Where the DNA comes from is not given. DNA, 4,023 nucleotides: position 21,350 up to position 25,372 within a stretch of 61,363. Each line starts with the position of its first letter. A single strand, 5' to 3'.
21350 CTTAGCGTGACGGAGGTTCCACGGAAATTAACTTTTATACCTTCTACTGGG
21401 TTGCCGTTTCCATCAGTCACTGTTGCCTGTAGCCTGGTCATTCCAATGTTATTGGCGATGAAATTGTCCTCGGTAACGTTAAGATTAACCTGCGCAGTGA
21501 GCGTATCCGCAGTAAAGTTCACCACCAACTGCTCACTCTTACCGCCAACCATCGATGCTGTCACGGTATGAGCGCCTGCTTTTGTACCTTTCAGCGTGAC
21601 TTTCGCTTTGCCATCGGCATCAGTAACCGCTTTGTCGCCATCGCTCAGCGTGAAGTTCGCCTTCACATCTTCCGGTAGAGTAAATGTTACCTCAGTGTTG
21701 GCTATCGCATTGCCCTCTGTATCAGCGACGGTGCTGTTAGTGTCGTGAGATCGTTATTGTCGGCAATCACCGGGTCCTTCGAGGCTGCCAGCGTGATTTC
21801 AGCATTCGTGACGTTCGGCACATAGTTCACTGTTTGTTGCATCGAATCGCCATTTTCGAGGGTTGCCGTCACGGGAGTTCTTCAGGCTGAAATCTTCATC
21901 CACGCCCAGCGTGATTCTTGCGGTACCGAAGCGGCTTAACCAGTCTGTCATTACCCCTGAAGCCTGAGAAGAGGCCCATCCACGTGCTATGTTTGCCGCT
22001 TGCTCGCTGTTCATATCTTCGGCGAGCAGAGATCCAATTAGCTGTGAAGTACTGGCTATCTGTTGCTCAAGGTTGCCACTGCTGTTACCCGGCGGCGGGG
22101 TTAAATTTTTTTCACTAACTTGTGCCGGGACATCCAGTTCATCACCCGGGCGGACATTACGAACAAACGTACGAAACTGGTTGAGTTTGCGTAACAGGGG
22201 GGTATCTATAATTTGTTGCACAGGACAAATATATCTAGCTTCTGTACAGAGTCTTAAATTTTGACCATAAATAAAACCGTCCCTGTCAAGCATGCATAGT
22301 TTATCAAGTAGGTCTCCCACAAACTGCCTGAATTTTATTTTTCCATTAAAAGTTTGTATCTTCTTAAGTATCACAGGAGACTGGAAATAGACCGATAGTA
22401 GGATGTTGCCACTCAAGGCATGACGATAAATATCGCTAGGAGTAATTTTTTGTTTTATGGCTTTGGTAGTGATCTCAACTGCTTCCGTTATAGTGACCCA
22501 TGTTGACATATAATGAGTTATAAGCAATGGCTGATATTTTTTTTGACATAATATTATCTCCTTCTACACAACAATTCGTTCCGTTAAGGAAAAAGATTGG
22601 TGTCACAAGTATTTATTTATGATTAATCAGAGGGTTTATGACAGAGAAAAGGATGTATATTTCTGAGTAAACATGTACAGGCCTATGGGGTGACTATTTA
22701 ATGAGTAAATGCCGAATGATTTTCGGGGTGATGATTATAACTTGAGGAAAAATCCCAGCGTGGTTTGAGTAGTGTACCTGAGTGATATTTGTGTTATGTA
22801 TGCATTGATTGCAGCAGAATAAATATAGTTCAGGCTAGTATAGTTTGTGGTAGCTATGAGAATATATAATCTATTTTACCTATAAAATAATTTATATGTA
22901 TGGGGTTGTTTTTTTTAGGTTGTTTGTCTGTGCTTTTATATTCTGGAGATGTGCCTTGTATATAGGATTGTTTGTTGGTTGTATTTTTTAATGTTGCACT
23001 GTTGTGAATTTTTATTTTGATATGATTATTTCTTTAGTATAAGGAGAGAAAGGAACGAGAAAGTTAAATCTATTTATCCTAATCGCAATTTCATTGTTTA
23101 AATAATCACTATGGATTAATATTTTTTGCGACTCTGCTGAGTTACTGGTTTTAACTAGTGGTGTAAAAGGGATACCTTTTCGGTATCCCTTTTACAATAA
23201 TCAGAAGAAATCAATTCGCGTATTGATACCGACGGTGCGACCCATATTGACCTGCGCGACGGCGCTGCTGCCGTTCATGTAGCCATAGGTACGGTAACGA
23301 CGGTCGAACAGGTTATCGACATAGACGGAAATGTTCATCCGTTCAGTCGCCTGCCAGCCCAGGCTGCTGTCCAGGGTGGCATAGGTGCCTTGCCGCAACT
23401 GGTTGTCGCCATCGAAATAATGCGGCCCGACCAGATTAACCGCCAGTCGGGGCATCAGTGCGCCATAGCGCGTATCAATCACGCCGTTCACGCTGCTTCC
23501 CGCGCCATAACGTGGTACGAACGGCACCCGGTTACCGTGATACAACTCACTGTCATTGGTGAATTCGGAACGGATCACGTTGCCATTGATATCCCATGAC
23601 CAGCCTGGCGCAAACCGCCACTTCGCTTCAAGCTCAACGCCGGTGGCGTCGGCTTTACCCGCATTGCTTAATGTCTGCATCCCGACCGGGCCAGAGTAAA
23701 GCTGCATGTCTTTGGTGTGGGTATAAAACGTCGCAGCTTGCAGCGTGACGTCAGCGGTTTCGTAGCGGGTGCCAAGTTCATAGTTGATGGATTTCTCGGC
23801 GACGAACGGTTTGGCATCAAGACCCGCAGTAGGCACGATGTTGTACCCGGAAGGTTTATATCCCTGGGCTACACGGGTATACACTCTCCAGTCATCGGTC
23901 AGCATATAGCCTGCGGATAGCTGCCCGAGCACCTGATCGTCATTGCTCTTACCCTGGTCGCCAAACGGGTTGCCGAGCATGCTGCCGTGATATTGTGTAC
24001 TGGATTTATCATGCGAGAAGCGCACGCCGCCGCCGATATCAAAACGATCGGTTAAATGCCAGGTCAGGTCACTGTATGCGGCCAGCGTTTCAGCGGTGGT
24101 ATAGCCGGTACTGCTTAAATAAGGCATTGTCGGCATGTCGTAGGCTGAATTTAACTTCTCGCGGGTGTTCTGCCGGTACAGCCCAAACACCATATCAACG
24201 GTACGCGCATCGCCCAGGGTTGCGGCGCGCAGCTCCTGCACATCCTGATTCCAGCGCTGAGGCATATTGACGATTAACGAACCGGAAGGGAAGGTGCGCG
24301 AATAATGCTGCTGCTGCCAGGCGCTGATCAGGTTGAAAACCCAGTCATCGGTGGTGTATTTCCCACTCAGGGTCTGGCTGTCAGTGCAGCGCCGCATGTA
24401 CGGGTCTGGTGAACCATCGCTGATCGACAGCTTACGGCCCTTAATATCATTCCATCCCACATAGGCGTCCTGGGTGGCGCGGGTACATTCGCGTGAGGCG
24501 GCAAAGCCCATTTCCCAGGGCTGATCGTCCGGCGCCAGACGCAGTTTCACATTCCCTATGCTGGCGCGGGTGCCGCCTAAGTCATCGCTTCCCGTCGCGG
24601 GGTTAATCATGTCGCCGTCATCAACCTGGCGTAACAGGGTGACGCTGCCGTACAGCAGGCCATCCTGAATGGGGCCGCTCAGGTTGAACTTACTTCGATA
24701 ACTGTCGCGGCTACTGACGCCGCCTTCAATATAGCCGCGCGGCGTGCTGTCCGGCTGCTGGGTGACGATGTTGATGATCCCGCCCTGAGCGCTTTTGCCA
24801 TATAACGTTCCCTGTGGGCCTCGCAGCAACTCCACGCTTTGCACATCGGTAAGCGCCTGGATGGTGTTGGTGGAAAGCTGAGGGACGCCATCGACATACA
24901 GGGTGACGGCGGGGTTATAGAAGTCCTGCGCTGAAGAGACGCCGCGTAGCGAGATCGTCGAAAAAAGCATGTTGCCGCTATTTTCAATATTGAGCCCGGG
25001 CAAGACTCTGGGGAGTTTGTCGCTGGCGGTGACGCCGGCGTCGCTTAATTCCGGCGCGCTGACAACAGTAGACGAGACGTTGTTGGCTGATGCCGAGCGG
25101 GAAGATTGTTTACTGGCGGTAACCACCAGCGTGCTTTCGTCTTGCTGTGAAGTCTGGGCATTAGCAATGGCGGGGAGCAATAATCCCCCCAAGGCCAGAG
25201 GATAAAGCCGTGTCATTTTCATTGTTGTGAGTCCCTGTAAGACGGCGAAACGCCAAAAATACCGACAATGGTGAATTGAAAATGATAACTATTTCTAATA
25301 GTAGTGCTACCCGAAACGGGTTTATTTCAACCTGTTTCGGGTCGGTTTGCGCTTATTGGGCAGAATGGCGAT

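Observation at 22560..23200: No tRNA-derived direct repeat at the fyuA-side island boundary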

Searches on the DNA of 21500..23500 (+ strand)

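Call 8: search_dna_similar(query=window:21700-23300:+, collection=ecoli_genomes, mode=near, max_rows=30, rows=spread)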
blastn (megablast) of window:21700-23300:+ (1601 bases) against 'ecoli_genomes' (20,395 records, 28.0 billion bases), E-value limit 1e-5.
Records with a match: 5116; places in all: 8113; records where one place covers at least 80% of the query: 2047.
Genomes with a match: 5112 of 5426; with a place that covers at least 80% of the query: 2046. Places per genome that has any: lowest 1, median 2, highest 3. On chromosomes: 8106 places; on plasmids: 7.
Best place of each record, by identity: >=99% 2027; 95-99% 315; 90-95% 2744; 80-90% 30.
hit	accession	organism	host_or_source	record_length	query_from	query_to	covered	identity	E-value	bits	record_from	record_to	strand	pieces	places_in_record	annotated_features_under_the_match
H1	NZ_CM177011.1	Escherichia coli strain VL40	Homo sapiens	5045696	1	1601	100%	100.0%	0e+0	2975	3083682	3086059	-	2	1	inverse autotransporter beta domain-containing protein | IS1-like element IS1A family transposase | Ig-like domain-containing protein | fyuA: siderophore yersiniabactin receptor FyuA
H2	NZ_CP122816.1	Escherichia coli strain ETEC1731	Sus scrofa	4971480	1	1601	100%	99.9%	0e+0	2952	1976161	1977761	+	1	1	inverse autotransporter beta domain-containing protein | Ig-like domain-containing protein | fyuA: siderophore yersiniabactin receptor FyuA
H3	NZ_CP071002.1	Escherichia coli strain ECO_2_R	Homo sapiens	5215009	1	1601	100%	99.9%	0e+0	2946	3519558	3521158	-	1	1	inverse autotransporter beta domain-containing protein | Ig-like domain-containing protein | fyuA: siderophore yersiniabactin receptor FyuA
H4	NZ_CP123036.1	Escherichia coli strain E22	Homo sapiens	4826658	1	1601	100%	99.7%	0e+0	2928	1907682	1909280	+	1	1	inverse autotransporter beta domain-containing protein | Ig-like domain-containing protein | fyuA: siderophore yersiniabactin receptor FyuA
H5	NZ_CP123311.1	Escherichia coli strain AREA_R505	Homo sapiens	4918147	1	1601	100%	99.6%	0e+0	2922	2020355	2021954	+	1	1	inverse autotransporter beta domain-containing protein | Ig-like domain-containing protein | fyuA: siderophore yersiniabactin receptor FyuA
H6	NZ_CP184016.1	Escherichia coli strain 1380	Homo sapiens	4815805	1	1601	100%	99.6%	0e+0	2916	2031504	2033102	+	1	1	inverse autotransporter beta domain-containing protein | Ig-like domain-containing protein | fyuA: siderophore yersiniabactin receptor FyuA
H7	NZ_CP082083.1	Escherichia coli strain MS20654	Homo sapiens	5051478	1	1601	100%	99.4%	0e+0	2915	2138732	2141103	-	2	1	inverse autotransporter beta domain-containing protein | IS1-like element IS1A family transposase | Ig-like domain-containing protein | fyuA: siderophore yersiniabactin receptor FyuA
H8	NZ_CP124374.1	Escherichia coli strain AVS0578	environmental: river/lake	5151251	1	1601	100%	99.4%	0e+0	2898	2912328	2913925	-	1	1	inverse autotransporter beta domain-containing protein | Ig-like domain-containing protein | fyuA: siderophore yersiniabactin receptor FyuA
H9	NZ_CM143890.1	Escherichia coli strain E25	Homo sapiens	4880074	1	1601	100%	99.4%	0e+0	2898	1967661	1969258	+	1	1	inverse autotransporter beta domain-containing protein | Ig-like domain-containing protein | fyuA: siderophore yersiniabactin receptor FyuA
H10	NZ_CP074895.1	Escherichia coli strain 2009C_3689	Homo sapiens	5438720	1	1601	100%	99.3%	0e+0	2892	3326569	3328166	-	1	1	inverse autotransporter beta domain-containing protein | Ig-like domain-containing protein | fyuA: siderophore yersiniabactin receptor FyuA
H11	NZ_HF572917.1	Escherichia coli strain HUSEC2011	Homo sapiens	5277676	1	1601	100%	99.3%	0e+0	2889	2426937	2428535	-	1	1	inverse autotransporter beta domain-containing protein | Ig-like domain-containing protein | fyuA: siderophore yersiniabactin receptor FyuA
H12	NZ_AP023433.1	Escherichia coli strain M719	Homo sapiens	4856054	1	1601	100%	99.1%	0e+0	2870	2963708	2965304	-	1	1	inverse autotransporter beta domain-containing protein | Ig-like domain-containing protein | fyuA: siderophore yersiniabactin receptor FyuA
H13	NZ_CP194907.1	Escherichia coli strain FAHZZU7007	Homo sapiens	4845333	490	1601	69%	98.8%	0e+0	2005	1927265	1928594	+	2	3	hypothetical protein | fyuA: siderophore yersiniabactin receptor FyuA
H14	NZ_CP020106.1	Escherichia coli strain 13E0780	cattle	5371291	174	496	20%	93.1%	8e-131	477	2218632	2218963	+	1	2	yeeJ: inverse autotransporter adhesin YeeJ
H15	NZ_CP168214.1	Escherichia coli strain EC23-1020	urine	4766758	174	496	20%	93.1%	8e-131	477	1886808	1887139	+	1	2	inverse autotransporter adhesin-like protein YeeJ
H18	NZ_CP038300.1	Escherichia coli O157:H7 strain SS TX 754-1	cattle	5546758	174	496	20%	92.8%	4e-129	472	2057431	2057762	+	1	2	inverse autotransporter beta domain-containing protein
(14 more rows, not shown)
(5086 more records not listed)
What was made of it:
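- IS1 copies are inserted near this junction in some genomes (H1 and H7, call 8). The junction-spanning query is covered at 80% or more in 2046 genomes (call 8).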

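Call 11: get_annotated_region(hit=H13, flank=8000)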
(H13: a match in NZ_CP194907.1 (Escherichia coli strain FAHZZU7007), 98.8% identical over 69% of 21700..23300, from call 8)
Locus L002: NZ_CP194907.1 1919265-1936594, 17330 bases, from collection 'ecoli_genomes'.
description: Escherichia coli strain FAHZZU7007 chromosome, complete genome
organism: Escherichia coli strain FAHZZU7007 (NCBI taxid 562)
replicon: chromosome; assembly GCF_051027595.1
host: Homo sapiens; source: perianal swab; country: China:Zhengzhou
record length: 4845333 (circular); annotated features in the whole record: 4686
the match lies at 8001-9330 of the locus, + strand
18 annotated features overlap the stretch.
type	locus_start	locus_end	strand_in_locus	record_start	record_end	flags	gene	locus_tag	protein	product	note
CDS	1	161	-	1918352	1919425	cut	-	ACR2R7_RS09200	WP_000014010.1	type IV secretion system protein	-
CDS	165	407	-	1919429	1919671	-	-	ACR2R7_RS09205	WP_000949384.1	EexN family lipoprotein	-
CDS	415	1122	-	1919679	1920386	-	-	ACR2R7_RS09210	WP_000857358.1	type IV secretion system protein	-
CDS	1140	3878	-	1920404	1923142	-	-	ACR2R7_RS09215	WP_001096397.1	VirB3 family type IV secretion system protein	-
CDS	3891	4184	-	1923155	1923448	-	-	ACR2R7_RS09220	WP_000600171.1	TrbC/VirB2 family protein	-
CDS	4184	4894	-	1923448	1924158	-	-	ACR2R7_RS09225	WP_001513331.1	lytic transglycosylase domain-containing protein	-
CDS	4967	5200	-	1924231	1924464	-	-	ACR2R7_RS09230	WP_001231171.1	hypothetical protein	-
CDS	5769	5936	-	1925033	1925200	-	-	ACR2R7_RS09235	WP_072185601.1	Hha/YmoA family nucleoid-associated regulatory protein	-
CDS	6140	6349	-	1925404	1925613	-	-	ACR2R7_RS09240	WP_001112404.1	TraR/DksA family transcriptional regulator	-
CDS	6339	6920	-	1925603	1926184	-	-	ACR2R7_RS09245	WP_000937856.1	DUF2857 domain-containing protein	-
CDS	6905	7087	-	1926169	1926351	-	-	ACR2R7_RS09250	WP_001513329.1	hypothetical protein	-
CDS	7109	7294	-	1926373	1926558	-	-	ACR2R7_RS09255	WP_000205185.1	AlpA family transcriptional regulator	-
CDS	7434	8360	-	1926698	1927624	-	-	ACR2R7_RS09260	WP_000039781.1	hypothetical protein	-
CDS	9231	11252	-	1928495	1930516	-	fyuA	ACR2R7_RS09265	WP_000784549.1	siderophore yersiniabactin receptor FyuA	-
CDS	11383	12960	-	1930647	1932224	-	ybtE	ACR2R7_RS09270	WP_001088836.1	yersiniabactin biosynthesis salycil-AMP ligase YbtE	-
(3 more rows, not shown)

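Call 12: get_annotated_region(hit=H2, flank=4000)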
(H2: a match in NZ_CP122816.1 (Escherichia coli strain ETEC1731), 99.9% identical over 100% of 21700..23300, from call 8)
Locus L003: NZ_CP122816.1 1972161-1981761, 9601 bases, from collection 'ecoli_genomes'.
description: Escherichia coli strain ETEC1731 chromosome, complete genome
organism: Escherichia coli strain ETEC1731 (NCBI taxid 562)
replicon: chromosome; assembly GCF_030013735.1
host: Sus scrofa; source: feces; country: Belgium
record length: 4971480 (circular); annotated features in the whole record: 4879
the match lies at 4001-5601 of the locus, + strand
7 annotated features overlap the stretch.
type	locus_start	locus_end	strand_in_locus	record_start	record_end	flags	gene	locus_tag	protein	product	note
CDS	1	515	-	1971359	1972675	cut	shiA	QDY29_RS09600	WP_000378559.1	shikimate transporter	-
CDS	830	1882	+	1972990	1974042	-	-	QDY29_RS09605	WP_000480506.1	glycosyltransferase family 9 protein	-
CDS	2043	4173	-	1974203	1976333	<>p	-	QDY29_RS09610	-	Ig-like domain-containing protein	frameshifted; incomplete; partial in the middle of a contig; missing N-terminus and C-terminus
CDS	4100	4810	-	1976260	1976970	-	-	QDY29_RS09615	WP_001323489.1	inverse autotransporter beta domain-containing protein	-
CDS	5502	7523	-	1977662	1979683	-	fyuA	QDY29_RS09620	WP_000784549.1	siderophore yersiniabactin receptor FyuA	-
CDS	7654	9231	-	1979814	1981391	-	ybtE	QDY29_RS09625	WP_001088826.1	yersiniabactin biosynthesis salycil-AMP ligase YbtE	-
CDS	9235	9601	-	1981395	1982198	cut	ybtT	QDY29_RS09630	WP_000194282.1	yersiniabactin biosynthesis thioesterase YbtT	-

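Call 38: search_rna_families(source=window, start=21500, end=23500, threshold=evalue, max_evalue=1)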
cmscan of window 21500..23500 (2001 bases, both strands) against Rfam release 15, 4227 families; matches with E-value up to 1: 0.
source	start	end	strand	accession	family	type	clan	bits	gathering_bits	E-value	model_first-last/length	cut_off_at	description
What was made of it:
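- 22550..23200 (-): AT-rich non-coding spacer native to the island, lying between fyuA and the 308-aa ORF. It is 207 bp shorter than in ICE-type islands, through a deletion between 13-nt repeats at about 22903-22916. No Rfam hit (call 38).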

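Call 50: search_dna_similar(query=window:21873-22195:+, collection=ecoli_genomes, mode=near, max_rows=40, rows=spread)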
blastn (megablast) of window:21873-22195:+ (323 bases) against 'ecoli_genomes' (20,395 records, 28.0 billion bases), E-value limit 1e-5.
Records with a match: 4978; places in all: 4994; records where one place covers at least 80% of the query: 4953.
Genomes with a match: 4977 of 5426; with a place that covers at least 80% of the query: 4952. Places per genome that has any: lowest 1, median 1, highest 2. On chromosomes: 4991 places; on plasmids: 3.
Best place of each record, by identity: >=99% 1970; 95-99% 105; 90-95% 2872; 80-90% 31.
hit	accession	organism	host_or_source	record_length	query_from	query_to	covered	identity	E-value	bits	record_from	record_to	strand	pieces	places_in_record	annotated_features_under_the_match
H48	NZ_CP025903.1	Escherichia coli strain 300709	Homo sapiens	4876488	1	323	100%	100.0%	1e-167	597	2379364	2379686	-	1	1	inverse autotransporter beta domain-containing protein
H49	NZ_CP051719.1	Escherichia coli strain SCU-116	Homo sapiens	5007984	1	323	100%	100.0%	1e-167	597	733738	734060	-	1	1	inverse autotransporter beta domain-containing protein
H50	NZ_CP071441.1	Escherichia coli strain EcPF20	Homo sapiens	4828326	1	323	100%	100.0%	1e-167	597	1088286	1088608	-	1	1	inverse autotransporter beta domain-containing protein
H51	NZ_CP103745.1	Escherichia coli strain 3090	Homo sapiens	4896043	1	323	100%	100.0%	1e-167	597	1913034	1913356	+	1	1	inverse autotransporter beta domain-containing protein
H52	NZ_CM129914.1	Escherichia coli strain CPEC24103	canine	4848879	1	323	100%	100.0%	1e-167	597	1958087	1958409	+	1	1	inverse autotransporter beta domain-containing protein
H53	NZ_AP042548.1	Escherichia coli strain OkiPb01690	bovine feces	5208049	1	323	100%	100.0%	1e-167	597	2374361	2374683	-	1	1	inverse autotransporter beta domain-containing protein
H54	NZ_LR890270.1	Escherichia coli strain MINF_7C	Homo sapiens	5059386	1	323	100%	100.0%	1e-167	597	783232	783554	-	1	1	inverse autotransporter beta domain-containing protein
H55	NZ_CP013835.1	Escherichia coli strain JJ2434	Homo sapiens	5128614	1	323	100%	99.7%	5e-166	592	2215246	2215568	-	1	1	inverse autotransporter beta domain-containing protein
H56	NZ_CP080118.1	Escherichia coli strain M70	Homo sapiens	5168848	1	323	100%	99.7%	5e-166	592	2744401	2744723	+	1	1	inverse autotransporter beta domain-containing protein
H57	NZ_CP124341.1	Escherichia coli strain AVS0710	wastewater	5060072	1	323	100%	99.7%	5e-166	592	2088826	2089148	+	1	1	inverse autotransporter beta domain-containing protein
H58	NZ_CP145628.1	Escherichia coli strain S1-THA-01-A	Homo sapiens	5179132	1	323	100%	99.7%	5e-166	592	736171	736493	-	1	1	inverse autotransporter beta domain-containing protein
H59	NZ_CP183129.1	Escherichia coli strain 755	Homo sapiens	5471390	1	323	100%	99.7%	5e-166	592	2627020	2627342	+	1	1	inverse autotransporter beta domain-containing protein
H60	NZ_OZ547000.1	Escherichia coli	Homo sapiens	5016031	1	323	100%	99.7%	5e-166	592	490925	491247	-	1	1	inverse autotransporter beta domain-containing protein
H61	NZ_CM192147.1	Escherichia coli strain Ec-U4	Homo sapiens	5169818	1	323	100%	99.7%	5e-166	592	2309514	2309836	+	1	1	inverse autotransporter beta domain-containing protein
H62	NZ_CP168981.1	Escherichia coli strain UTAK-12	Veal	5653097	1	323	100%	99.4%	2e-164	586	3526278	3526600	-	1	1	inverse autotransporter beta domain-containing protein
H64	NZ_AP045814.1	Escherichia coli strain 23CRST044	Homo sapiens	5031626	1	323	100%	96.1%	3e-148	532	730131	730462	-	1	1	inverse autotransporter beta domain-containing protein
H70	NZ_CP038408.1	Escherichia coli O157:H7 strain 86-24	Homo sapiens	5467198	1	323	100%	92.8%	7e-130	472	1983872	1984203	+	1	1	inverse autotransporter adhesin-like protein YeeJ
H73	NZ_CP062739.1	Escherichia coli O157:H7 strain Z1723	Bovine Faeces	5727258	1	323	100%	92.8%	7e-130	472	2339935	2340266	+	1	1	inverse autotransporter beta domain-containing protein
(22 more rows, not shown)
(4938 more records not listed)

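Call 51: get_annotated_region(hit=H64, flank=9000)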
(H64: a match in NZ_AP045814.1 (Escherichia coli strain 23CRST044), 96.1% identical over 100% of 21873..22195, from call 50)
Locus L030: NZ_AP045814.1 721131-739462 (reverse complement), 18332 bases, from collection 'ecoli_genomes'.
description: Escherichia coli strain 23CRST044 chromosome, complete genome
organism: Escherichia coli strain 23CRST044 (NCBI taxid 562)
replicon: chromosome; assembly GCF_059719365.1
host: Homo sapiens; source: feces; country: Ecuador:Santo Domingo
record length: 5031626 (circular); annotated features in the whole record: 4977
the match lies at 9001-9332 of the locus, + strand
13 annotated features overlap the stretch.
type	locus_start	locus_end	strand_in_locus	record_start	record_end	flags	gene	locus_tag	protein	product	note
CDS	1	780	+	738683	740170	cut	yeeO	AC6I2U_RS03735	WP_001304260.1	toxic metabolite efflux MATE transporter YeeO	-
tRNA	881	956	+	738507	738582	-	-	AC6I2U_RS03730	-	tRNA-Asn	-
CDS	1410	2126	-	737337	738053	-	yeeN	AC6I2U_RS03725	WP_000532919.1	YebC/PmpR family DNA-binding transcriptional regulator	-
CDS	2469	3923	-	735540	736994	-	amn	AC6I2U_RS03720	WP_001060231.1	AMP nucleosidase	-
CDS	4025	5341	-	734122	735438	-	shiA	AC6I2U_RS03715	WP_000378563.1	shikimate transporter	-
CDS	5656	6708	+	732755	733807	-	-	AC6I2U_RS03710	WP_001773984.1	glycosyltransferase family 9 protein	-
CDS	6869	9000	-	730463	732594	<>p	-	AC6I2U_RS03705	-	Ig-like domain-containing protein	frameshifted; internal stop; incomplete; partial in the middle of a contig; missing N-terminus and C-terminus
CDS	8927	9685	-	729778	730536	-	-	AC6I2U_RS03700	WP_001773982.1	inverse autotransporter beta domain-containing protein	-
CDS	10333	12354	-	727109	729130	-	fyuA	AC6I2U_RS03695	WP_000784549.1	siderophore yersiniabactin receptor FyuA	-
CDS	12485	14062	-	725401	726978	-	ybtE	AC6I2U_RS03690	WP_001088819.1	yersiniabactin biosynthesis salycil-AMP ligase YbtE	-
CDS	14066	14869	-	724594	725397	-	ybtT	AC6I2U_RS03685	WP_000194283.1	yersiniabactin biosynthesis thioesterase YbtT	-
CDS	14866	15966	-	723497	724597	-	ybtU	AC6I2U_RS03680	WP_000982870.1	yersiniabactin biosynthesis oxidoreductase YbtU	-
CDS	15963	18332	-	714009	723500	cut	irp1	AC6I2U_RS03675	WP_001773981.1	yersiniabactin polyketide synthase HMWP1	-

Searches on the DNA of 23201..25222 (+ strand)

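Call 33: search_dna_similar(query=window:23201-25222:+, collection=ecoli_genomes, mode=near, max_rows=5)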
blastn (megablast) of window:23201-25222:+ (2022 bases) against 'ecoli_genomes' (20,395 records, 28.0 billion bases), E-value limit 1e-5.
Records with a match: 2268; places in all: 2270; records where one place covers at least 80% of the query: 2268.
Genomes with a match: 2267 of 5426; with a place that covers at least 80% of the query: 2267. Places per genome that has any: lowest 1, median 1, highest 2. On chromosomes: 2265 places; on plasmids: 5.
Best place of each record, by identity: >=99% 2264; 95-99% 4.
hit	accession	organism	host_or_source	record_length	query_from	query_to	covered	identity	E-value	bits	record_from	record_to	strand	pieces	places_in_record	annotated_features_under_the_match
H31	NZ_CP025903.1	Escherichia coli strain 300709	Homo sapiens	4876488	1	2022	100%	100.0%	0e+0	3735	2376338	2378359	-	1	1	fyuA: siderophore yersiniabactin receptor FyuA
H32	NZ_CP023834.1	Escherichia coli strain 4/2-1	Homo sapiens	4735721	1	2022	100%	100.0%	0e+0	3735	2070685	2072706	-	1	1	fyuA: siderophore yersiniabactin receptor FyuA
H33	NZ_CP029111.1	Escherichia coli strain AR436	missing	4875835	1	2022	100%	100.0%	0e+0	3735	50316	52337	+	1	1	fyuA: siderophore yersiniabactin receptor FyuA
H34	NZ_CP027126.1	Escherichia coli strain AR_0374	missing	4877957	1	2022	100%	100.0%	0e+0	3735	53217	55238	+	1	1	fyuA: siderophore yersiniabactin receptor FyuA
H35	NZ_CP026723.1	Escherichia coli strain 266917_2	Homo sapiens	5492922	1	2022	100%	100.0%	0e+0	3735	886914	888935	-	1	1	fyuA: siderophore yersiniabactin receptor FyuA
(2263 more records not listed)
